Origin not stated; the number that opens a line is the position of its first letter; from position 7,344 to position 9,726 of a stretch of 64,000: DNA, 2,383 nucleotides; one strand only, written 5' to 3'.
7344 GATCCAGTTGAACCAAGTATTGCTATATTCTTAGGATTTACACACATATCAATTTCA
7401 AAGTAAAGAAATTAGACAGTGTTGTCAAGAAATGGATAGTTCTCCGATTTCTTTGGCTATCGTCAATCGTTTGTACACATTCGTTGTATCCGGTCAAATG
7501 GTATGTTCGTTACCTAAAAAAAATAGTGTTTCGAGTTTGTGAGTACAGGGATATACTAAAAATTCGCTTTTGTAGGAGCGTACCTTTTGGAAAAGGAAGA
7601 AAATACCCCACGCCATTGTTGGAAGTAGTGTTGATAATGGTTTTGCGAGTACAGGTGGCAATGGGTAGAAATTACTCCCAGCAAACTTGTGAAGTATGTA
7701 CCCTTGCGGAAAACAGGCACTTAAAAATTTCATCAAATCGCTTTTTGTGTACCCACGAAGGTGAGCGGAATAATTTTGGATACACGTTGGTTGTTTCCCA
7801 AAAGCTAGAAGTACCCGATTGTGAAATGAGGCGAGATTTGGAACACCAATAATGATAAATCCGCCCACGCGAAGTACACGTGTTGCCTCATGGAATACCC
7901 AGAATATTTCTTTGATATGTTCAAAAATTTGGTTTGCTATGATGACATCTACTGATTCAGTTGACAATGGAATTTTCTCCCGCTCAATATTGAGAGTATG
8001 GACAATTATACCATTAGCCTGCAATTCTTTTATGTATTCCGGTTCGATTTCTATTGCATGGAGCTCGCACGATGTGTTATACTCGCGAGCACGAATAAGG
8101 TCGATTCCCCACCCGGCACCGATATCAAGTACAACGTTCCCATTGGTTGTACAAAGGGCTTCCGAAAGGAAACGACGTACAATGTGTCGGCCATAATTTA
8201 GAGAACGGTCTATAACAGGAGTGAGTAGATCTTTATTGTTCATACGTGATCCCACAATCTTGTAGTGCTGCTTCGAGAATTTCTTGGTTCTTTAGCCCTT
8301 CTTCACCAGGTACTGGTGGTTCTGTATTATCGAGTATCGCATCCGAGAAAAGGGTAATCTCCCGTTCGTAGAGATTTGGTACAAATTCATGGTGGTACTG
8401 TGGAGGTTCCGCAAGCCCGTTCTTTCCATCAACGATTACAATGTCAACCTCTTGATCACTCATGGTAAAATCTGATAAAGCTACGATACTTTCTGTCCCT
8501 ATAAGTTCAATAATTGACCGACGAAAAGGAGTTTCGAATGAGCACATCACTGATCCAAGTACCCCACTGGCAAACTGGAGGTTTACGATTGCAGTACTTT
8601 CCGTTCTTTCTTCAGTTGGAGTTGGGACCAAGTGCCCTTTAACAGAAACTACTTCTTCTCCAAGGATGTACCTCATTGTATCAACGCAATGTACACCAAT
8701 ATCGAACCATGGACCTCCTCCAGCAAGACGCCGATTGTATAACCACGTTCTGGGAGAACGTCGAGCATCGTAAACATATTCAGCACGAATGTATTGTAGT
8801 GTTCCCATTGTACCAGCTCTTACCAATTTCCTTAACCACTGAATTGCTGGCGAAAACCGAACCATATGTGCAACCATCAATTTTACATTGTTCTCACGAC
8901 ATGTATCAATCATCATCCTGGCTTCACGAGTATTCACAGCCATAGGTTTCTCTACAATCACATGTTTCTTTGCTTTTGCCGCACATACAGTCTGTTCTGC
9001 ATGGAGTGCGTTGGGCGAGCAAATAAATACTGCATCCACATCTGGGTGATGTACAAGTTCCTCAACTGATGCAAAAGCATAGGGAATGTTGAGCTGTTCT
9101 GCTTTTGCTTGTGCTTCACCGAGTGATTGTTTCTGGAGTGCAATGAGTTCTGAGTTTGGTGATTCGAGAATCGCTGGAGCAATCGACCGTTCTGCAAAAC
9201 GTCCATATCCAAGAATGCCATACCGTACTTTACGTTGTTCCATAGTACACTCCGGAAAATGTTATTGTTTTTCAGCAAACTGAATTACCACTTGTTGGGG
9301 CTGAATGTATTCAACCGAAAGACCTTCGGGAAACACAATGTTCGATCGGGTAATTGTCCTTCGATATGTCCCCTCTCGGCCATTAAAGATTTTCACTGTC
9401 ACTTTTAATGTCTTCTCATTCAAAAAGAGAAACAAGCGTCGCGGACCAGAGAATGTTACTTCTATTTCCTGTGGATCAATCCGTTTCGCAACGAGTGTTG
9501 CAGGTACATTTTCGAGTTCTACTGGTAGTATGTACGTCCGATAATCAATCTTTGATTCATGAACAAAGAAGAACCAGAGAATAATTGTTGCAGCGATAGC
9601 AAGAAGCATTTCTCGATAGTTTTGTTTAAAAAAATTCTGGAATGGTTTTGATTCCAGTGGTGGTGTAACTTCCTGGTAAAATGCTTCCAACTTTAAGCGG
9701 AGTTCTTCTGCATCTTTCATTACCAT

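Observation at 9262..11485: Two-gene c-di-AMP module: DHH/DHHA1 phosphodiesterase overlapping a CdaA with a fused YbbR domain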

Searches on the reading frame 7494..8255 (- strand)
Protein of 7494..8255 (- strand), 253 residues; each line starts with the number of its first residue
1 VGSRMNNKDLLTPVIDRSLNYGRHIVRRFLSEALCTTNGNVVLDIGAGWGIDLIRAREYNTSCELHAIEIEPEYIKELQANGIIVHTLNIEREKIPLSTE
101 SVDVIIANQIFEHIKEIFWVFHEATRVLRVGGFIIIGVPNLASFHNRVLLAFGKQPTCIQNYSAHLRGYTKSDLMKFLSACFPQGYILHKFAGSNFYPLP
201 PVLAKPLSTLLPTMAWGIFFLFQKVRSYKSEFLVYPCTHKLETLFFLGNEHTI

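Call 3: search_protein_families(library=pfam, proteins=[window:7494-8255:-], max_evalue=0.1)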
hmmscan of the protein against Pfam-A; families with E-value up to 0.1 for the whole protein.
window:7494-8255:- (253 aa): 12 families
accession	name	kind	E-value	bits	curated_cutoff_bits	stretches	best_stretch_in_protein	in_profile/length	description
PF08241.18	Methyltransf_11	-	2.3e-12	47.8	21.2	1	43-136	1-95/95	Methyltransferase domain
PF13847.12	Methyltransf_31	-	1.1e-11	45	27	1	38-141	3-115/145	Methyltransferase domain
PF08242.18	Methyltransf_12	-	3.4e-11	44.2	30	1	43-134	1-98/98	Methyltransferase domain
PF13649.12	Methyltransf_25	-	9.1e-11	42.7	27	1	42-132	1-97/97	Methyltransferase domain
PF07021.18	MetW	-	1.2e-07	32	21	1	37-157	12-129/193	Methionine biosynthesis protein MetW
PF13489.12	Methyltransf_23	-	2.6e-07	30.9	27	1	27-149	10-128/164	Methyltransferase domain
PF02353.26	CMAS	-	0.00045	20.1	27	1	30-136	54-164/273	Mycolic acid cyclopropane synthetase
PF02475.24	TRM5-TYW2_MTfase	-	0.0018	18.7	28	1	36-134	34-133/164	TRM5/TYW2 methyltransferase domain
PF05175.20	MTS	-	0.0018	18.4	23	1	28-137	21-139/170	Methyltransferase small domain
PF01209.24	Ubie_methyltran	-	0.0055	16.5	20.1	1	23-135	31-150/233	ubiE/COQ5 methyltransferase family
PF05148.21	Methyltransf_8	-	0.0058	17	27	1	85-136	108-156/219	Hypothetical methyltransferase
PF06325.19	PrmA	-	0.012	15.5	22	1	37-135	160-257/296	Ribosomal protein L11 methyltransferase (PrmA)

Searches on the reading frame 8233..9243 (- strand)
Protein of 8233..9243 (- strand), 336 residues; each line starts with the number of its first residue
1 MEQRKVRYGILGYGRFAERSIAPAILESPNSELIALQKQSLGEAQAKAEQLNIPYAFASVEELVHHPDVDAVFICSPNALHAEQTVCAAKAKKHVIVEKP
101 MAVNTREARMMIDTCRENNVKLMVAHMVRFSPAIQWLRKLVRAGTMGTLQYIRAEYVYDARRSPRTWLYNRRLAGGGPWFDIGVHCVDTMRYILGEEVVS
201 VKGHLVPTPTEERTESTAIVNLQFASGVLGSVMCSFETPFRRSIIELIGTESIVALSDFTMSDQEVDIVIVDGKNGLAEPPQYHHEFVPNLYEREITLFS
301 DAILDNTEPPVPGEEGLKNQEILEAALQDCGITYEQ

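Call 3: search_protein_families(library=pfam, proteins=[window:8233-9243:-], max_evalue=0.1)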
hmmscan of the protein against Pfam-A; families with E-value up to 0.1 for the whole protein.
window:8233-9243:- (336 aa): 4 families
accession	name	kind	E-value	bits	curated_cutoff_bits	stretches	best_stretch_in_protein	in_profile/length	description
PF01408.29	GFO_IDH_MocA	-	3e-31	109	24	1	6-126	1-120/120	Oxidoreductase family, NAD-binding Rossmann fold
PF22725.1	GFO_IDH_MocA_C3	-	3.8e-26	92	27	1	135-251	2-120/124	GFO/IDH/MocA C-terminal domain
PF02894.22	GFO_IDH_MocA_C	-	4.7e-16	59.7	22.9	1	138-329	1-209/218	Oxidoreductase family, C-terminal alpha/beta domain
PF03447.22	NAD_binding_3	-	0.013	16.6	24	1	32-124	23-115/116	Homoserine dehydrogenase, NAD binding domain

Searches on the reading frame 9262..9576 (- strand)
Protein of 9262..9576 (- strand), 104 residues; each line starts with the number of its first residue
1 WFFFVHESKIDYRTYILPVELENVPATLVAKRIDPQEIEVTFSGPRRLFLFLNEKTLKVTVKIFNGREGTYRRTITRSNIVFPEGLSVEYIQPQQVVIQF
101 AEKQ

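Call 6: search_protein_families(library=pfam, proteins=[window:9265-9555:-], max_evalue=10)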
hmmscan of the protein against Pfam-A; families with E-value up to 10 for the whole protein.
seq(97 aa): 2 families
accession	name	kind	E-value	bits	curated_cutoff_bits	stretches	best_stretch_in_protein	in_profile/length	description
PF16537.11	T2SSB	-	0.036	14.2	28.4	1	75-96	33-54/60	Type II secretion system protein B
PF07949.17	YbbR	-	0.06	14.1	22.3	1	11-91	2-79/81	YbbR-like protein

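Call 35: predict_structure(alignment_id=A2)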
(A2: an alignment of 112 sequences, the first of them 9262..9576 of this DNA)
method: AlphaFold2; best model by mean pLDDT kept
length: 104 residues; sequences in the alignment: 112
mean_pLDDT: 90.0   pTM: 0.78
mean pLDDT of the five models: 90.0, 89.7, 89.4, 89.0, 87.9
residues with pLDDT >= 90: 79; 70-90: 17; 50-70: 6; < 50: 2
segments of 3 or more residues with pLDDT < 50: none
pLDDT, mean of each block of 10 residues (from residue 1): 58 96 93 97 92 87 91 95 93 97 91
secondary structure, 60 per line:
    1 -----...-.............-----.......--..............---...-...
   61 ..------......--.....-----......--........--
elements in order: E10-22 E28-34 E37-45 H46-50 E58-62 E69-74 E87-92 E95-102

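Call 39: fold_search(model_id=the predicted structure, library=pdb)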
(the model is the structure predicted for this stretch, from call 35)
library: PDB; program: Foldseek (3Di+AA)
matches with E <= 10: 54; with E <= 0.001: 3
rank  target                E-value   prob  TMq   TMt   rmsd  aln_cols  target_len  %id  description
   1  2kq1_MODEL_1_A        2.5e-04  1.00  0.69  0.61   2.6       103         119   18  Solution Structure Of Protein BH0266 From Bacillus halodurans. Northeast Structural Genomics Consortium Target (released 2009-12-22)
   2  3lyw                  6.4e-04  1.00  0.73  0.87   1.7        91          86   16  Crystal structure of YbbR family protein Dhaf_0833 from Desulfitobacterium hafniense DCB-2. Northeast Structural Genomic (released 2010-04-07)
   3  4qdy                  8.9e-04  1.00  0.65  0.37   3.1       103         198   16  Crystal structure of a YbbR-like protein (SP_1560) from Streptococcus pneumoniae TIGR4 at 2.74 A resolution (released 2014-07-30)
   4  5hqh                  1.9e-03  1.00  0.71  0.76   2.3        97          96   22  1.32 Angstrom Crystal Structure of Ybbr like Domain of lmo2119 Protein from Listeria monocytogenes. (released 2016-02-03)
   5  5o60_W                5.5e-03  1.00  0.42  0.27   4.2        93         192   19  Structure of the 50S large ribosomal subunit from Mycobacterium smegmatis (released 2017-07-12)
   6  5zep_W                1.8e-02  1.00  0.45  0.29   4.7        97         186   21  M. smegmatis hibernating state 70S ribosome structure (released 2018-09-26)
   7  2l3u_MODEL_1_A        1.9e-02  1.00  0.63  0.66   2.5        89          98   20  Solution Structure of Domain IV from the YbbR family protein of Desulfitobacterium hafniense: Northeast Struct (released 2010-10-06)
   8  2kpu_MODEL_1_A        2.9e-02  1.00  0.72  0.77   2.2        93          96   16  NMR Structure of YbbR family protein Dhaf_0833 (residues 32-118) from Desulfitobacterium hafniense DCB-2: Nort (released 2009-12-08)
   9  8cvm_u                4.7e-02  0.99  0.47  0.31   4.4        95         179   17  Cutibacterium acnes 50S ribosomal subunit with P-site tRNA and Sarecycline bound in the local refined map (released 2023-03-15)
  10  4v8i_DZ               9.9e-02  0.92  0.42  0.26   5.1       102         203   14  Crystal structure of YfiA bound to the 70S ribosome. (released 2014-07-09)
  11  4v8a_AZ               1.6e-01  0.95  0.47  0.29   4.6       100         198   15  The structure of thermorubin in complex with the 70S ribosome from Thermus thermophilus. (released 2014-07-09)
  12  5v7q_V                5.5e-01  0.75  0.47  0.31   4.6        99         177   15  Cryo-EM structure of the large ribosomal subunit from Mycobacterium tuberculosis bound with a potent linezolid analog (released 2017-09-20)
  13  8xzv_A                8.4e-01  0.03  0.14  0.07  18.9       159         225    7  Architecture of the spinach plastid-encoded RNA polymerase (released 2024-12-04)
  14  9i5t_Y                1.4e+00  0.21  0.34  0.24   5.4        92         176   13  50S subunit of P. gingivalis ribosome with Lefamulin (released 2025-08-20)
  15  7pp4_b                2.4e+00  0.02  0.17  0.09  17.4       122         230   15  Cryo-EM structure of Mycobacterium tuberculosis RNA polymerase holoenzyme comprising sigma factor SigB (released 2022-09-21)
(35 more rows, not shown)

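Call 75: search_protein_representatives(protein=window:9262-9576:-)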
Query: 104 residues. Proteins with E-value up to 0.001 (for the whole library): 393; up to 1e-10: 37; up to 1e-30: 0. The best 150 are listed.
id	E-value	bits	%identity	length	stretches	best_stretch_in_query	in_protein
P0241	1.1e-29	118.5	50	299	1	1-100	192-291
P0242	1.4e-26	108.6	49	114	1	1-100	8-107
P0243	4.5e-21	90.9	44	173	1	1-102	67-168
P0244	3.7e-19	84.8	41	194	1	1-100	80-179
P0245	4.2e-18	81.3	39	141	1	1-102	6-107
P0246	2.4e-17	78.9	40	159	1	1-99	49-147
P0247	5.5e-17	77.8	40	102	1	5-101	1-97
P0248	1.8e-16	76.1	38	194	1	1-100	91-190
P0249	4.8e-16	74.8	37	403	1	1-100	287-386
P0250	2.6e-15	72.4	37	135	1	1-102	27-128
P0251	5.7e-15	71.3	35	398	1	1-101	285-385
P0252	1.7e-13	66.5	39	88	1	24-99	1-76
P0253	3.3e-13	65.6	35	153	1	6-100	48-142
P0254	4.1e-13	65.3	34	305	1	1-103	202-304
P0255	6.3e-13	64.8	36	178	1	1-99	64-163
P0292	2.2e-09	53.4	26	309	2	1-98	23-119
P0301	8.1e-09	51.6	34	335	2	1-99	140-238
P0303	8.9e-09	51.4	33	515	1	1-100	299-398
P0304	1.0e-08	51.2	35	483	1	1-98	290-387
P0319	8.6e-08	48.3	32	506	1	1-98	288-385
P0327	1.8e-07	47.2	29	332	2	1-100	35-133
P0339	6.6e-07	45.4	35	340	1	1-100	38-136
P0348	9.8e-07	44.9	35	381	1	1-99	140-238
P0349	1.0e-06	44.8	27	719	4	1-100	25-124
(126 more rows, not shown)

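Call 76: search_protein_families(library=pfam, proteins=[P0249, P0303, P0304, P0319, P0292, P0301, P0327, P0349, P0339, P0348], max_evalue=0.01)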
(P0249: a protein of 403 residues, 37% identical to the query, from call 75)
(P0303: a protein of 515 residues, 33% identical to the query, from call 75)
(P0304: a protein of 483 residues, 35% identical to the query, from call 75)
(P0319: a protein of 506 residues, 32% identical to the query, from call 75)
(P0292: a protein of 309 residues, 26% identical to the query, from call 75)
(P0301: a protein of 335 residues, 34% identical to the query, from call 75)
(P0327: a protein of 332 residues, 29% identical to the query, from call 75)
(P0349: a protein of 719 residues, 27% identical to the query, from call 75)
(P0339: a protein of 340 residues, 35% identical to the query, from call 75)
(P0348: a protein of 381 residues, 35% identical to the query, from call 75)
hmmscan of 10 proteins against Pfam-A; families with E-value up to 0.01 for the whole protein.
P0249 (403 aa): 2 families
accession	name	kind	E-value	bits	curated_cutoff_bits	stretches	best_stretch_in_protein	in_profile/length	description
PF02457.21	DAC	-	1e-31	109.4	27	1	120-235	4-118/119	DisA bacterial checkpoint controller nucleotide-binding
PF19293.4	CdaA_N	-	4.1e-10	40.1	23.8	1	8-85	3-81/81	CdaA N-terminal transmembrane domain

P0303 (515 aa): 4 families
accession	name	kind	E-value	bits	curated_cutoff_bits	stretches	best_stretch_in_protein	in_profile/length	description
PF02457.21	DAC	-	4.5e-34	117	27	1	131-247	3-118/119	DisA bacterial checkpoint controller nucleotide-binding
PF07949.17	YbbR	-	2e-14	54.1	22.3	2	406-487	1-81/81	YbbR-like protein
PF19293.4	CdaA_N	-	3.6e-06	27.5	23.8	1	22-95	7-81/81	CdaA N-terminal transmembrane domain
PF12900.13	Pyridox_ox_2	-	0.0041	17.5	27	1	240-275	78-114/140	Pyridoxamine 5'-phosphate oxidase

P0304 (483 aa): 3 families
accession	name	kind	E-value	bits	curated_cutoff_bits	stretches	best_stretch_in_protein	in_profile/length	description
PF02457.21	DAC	-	4.8e-34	116.9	27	1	124-242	2-118/119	DisA bacterial checkpoint controller nucleotide-binding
PF19293.4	CdaA_N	-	1.5e-07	32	23.8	1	14-94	4-81/81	CdaA N-terminal transmembrane domain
PF07949.17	YbbR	-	3.6e-07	30.8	22.3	0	306-386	1-78/81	YbbR-like protein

P0319 (506 aa): 3 families
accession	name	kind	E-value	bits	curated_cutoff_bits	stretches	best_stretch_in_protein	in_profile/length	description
PF02457.21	DAC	-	9.7e-34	116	27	1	119-235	3-118/119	DisA bacterial checkpoint controller nucleotide-binding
PF07949.17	YbbR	-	1.1e-08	35.7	22.3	1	304-384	1-78/81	YbbR-like protein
PF19293.4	CdaA_N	-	1.4e-07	32.1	23.8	1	11-87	4-81/81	CdaA N-terminal transmembrane domain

P0292 (309 aa): 1 family
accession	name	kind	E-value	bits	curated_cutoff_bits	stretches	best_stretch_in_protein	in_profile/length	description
PF07949.17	YbbR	-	2.4e-17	63.5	22.3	2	129-210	1-80/81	YbbR-like protein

P0301 (335 aa): 2 families
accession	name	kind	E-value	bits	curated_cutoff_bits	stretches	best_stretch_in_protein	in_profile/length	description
PF02457.21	DAC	-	1.4e-26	92.8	27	1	1-86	34-118/119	DisA bacterial checkpoint controller nucleotide-binding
PF07949.17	YbbR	-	8.5e-14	52.1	22.3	2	248-325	2-80/81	YbbR-like protein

P0327 (332 aa): 2 families
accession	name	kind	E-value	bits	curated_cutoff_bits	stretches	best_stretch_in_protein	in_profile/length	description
PF07949.17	YbbR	-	4.5e-16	59.4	22.3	2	141-229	1-78/81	YbbR-like protein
PF16537.11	T2SSB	-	0.0062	16.6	28.4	0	115-134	33-52/60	Type II secretion system protein B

P0349 (719 aa): 3 families
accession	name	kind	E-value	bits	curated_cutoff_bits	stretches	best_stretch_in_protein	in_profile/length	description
PF07949.17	YbbR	-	1.6e-31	108.9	22.3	4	132-202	1-72/81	YbbR-like protein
PF04314.18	PCuAC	-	0.00021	21.6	29.4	0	528-566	53-91/109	Copper chaperone PCu(A)C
PF06336.17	Corona_5a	-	0.007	16.8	27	0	456-489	19-52/64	Coronavirus 5a protein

P0339 (340 aa): 1 family
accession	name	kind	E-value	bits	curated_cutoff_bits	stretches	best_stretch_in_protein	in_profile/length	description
PF07949.17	YbbR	-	1.8e-14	54.2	22.3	2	145-223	2-76/81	YbbR-like protein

P0348 (381 aa): 2 families
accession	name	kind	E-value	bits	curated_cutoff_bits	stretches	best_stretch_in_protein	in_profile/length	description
PF02457.21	DAC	-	3.8e-17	62.4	27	1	21-88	52-118/119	DisA bacterial checkpoint controller nucleotide-binding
PF07949.17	YbbR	-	6.1e-06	26.9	22.3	1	157-237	1-79/81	YbbR-like protein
